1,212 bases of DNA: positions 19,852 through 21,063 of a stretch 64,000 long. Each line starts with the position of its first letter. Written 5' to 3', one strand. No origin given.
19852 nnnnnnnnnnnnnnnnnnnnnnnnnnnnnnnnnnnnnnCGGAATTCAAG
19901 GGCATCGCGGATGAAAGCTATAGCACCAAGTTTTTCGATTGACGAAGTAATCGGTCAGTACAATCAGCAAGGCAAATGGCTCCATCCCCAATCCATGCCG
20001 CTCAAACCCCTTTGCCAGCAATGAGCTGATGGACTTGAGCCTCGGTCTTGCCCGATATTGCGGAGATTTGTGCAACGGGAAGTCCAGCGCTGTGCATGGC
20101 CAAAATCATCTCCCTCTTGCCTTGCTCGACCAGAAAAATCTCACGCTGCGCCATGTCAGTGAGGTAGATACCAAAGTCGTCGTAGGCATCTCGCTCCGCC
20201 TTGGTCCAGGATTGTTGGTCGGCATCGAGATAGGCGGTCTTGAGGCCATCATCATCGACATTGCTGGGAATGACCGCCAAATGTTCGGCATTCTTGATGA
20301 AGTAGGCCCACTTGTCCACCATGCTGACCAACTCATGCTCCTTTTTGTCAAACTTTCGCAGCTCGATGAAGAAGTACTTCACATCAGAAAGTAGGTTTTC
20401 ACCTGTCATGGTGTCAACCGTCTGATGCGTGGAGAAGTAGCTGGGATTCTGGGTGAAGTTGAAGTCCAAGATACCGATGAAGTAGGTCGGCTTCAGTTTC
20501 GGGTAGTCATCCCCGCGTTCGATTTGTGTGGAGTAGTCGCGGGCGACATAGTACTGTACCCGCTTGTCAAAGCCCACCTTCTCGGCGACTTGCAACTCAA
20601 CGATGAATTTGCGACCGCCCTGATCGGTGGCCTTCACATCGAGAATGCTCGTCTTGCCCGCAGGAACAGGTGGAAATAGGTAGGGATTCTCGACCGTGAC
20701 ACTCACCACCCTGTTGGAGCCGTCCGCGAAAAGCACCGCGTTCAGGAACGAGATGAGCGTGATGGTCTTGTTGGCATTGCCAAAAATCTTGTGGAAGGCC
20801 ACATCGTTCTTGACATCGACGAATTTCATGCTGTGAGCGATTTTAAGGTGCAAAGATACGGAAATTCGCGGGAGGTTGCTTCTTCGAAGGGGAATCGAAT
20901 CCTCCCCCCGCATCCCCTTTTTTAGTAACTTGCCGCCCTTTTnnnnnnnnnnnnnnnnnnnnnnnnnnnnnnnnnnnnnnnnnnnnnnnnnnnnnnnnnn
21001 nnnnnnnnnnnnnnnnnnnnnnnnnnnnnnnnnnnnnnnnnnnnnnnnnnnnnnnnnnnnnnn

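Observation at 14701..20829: Same-strand accessory cluster: metallophosphoesterase, unknown proteins and two tandem AlkB-like dioxygenase paralogs, bounded by an Rpn nuclease gene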

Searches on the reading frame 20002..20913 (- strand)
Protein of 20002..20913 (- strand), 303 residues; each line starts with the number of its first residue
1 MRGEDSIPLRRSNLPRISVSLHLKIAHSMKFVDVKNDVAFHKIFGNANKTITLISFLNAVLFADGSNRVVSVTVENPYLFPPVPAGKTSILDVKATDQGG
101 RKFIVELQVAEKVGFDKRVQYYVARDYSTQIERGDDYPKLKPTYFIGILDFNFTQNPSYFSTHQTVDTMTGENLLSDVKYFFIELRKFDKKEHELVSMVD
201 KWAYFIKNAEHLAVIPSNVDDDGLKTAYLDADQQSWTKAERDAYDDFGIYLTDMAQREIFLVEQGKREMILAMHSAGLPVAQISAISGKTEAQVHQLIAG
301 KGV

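Call 3: search_protein_families(library=pfam, proteins=[window:20002-20913:-], max_evalue=0.1)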
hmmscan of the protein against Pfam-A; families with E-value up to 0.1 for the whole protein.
window:20002-20913:- (303 aa): 1 family
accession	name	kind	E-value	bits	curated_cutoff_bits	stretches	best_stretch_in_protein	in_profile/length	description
PF12784.13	PDDEXK_2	-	8.2e-50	170.1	27.4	1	35-254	2-222/229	PD-(D/E)XK nuclease family transposase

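Call 6: search_protein_families(library=ncbifam, proteins=[window:20002-20913:-], max_evalue=0.1)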
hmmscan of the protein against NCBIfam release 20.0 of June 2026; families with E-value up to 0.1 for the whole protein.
window:20002-20913:- (303 aa): 2 families
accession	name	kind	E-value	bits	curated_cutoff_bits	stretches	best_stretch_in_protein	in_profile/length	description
TIGR01784.1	T_den_put_tspse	subfamily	1.5e-30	106.9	52.1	1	35-296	1-272/273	Rpn family recombination-promoting nuclease/putative transposase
TIGR03792.1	TIGR03792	hypoth_equivalog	0.092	12.6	45.75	0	225-273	14-54/90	TIGR03792 family protein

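Call 7: search_protein_families(library=padloc, proteins=[window:20002-20913:-], max_evalue=0.1)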
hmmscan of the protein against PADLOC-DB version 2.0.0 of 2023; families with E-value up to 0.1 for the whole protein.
window:20002-20913:- (303 aa): 0 families

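Call 8: search_protein_families(library=phrogs, proteins=[window:20002-20913:-], max_evalue=0.1)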
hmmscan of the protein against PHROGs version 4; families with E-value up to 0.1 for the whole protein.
window:20002-20913:- (303 aa): 2 families
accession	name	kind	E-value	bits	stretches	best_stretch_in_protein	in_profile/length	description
phrog_3300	-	integration and excision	1.7e-14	55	1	29-158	1-120/313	transposase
phrog_4697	-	tail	0.0012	19.2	1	191-247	198-254/314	tail assembly chaperone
